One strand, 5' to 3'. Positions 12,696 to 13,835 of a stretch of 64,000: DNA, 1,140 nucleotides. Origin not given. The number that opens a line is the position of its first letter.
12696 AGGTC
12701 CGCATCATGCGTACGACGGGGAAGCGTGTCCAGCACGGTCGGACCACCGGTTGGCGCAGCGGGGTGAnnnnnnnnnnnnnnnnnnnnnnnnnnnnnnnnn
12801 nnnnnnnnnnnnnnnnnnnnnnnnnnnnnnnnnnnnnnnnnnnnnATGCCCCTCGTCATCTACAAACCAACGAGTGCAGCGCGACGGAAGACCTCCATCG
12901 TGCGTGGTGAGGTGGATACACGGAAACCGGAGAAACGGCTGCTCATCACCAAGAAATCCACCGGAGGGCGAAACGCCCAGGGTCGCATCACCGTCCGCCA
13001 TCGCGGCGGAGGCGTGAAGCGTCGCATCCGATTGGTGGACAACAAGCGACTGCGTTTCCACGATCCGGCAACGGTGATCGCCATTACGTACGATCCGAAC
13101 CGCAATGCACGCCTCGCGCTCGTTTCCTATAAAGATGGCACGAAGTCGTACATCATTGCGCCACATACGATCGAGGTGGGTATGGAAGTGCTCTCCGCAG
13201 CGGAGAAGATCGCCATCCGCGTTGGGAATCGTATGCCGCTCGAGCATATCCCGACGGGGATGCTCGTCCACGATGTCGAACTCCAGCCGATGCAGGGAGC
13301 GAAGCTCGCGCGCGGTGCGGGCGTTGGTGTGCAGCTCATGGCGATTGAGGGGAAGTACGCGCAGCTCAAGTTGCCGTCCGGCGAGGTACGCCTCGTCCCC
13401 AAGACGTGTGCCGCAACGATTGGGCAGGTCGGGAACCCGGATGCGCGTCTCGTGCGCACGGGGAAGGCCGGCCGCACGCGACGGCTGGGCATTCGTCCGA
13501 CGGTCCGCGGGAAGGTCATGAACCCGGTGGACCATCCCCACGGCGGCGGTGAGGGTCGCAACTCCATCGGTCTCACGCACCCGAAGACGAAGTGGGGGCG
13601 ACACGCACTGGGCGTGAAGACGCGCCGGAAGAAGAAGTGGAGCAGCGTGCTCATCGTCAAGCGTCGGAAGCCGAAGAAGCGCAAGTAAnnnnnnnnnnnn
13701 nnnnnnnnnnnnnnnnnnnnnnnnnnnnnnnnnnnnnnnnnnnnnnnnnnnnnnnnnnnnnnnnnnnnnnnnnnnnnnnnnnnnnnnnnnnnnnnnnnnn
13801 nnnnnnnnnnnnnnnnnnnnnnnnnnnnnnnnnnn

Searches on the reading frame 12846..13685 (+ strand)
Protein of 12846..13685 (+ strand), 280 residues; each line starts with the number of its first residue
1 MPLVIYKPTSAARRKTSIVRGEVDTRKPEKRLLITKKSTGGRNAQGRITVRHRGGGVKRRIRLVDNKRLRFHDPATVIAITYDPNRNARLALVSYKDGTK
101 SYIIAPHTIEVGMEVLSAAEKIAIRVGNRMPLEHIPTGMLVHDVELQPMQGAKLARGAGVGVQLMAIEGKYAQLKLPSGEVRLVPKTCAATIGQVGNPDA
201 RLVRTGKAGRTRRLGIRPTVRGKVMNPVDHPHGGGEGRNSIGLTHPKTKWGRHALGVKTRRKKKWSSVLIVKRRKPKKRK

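Call 75: search_protein_families(library=pfam, proteins=[window:12846-13685:+], max_evalue=0.01)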
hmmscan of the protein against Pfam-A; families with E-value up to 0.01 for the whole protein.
window:12846-13685:+ (280 aa): 2 families
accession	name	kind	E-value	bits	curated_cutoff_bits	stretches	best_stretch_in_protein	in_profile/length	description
PF03947.24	Ribosomal_L2_C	-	3.9e-48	163.1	33.7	1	126-251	2-126/126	Ribosomal Proteins L2, C-terminal domain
PF00181.30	Ribosomal_L2_N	-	8.7e-29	99.8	23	1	41-117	1-77/77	Ribosomal Proteins L2, RNA binding N-terminal domain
